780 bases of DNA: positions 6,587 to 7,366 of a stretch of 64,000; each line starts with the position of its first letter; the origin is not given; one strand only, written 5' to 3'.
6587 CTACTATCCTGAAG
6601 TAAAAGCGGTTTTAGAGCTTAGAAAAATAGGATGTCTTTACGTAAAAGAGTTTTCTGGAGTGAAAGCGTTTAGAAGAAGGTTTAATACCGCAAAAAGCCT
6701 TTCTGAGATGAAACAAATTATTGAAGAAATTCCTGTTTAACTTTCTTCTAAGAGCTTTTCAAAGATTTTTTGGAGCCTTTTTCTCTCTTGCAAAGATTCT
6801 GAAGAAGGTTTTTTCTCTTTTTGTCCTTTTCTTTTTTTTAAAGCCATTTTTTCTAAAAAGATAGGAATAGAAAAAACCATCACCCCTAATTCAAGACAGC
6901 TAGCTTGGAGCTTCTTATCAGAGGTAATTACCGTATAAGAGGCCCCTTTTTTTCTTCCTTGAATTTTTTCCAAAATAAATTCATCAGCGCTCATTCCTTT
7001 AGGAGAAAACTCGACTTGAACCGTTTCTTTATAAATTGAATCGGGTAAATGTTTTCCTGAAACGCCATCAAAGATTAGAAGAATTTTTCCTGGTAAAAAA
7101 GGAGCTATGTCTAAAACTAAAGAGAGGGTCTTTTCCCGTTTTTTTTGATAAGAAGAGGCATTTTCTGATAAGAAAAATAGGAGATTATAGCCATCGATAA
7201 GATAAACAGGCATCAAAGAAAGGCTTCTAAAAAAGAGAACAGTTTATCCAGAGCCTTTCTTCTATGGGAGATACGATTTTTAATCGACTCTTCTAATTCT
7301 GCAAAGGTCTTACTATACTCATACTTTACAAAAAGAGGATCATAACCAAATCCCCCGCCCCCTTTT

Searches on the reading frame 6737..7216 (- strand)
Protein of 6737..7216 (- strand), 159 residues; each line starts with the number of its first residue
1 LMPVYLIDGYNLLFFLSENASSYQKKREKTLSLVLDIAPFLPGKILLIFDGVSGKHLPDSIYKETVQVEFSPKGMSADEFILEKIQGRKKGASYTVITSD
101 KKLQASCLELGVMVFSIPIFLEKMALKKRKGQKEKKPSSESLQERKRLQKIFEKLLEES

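Call 75: search_protein_families(library=pfam, proteins=[window:6737-7216:-], max_evalue=0.01)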
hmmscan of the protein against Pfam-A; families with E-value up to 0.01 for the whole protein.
window:6737-7216:- (159 aa): 2 families
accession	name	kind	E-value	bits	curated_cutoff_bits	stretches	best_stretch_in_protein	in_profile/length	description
PF05991.17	NYN_YacP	-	8.4e-15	55.6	24.6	1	6-151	2-153/166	YacP-like NYN domain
PF02639.20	DUF188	-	0.0062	16.6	24.3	0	58-115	24-74/130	Uncharacterized BCR, YaiI/YqxD family COG1671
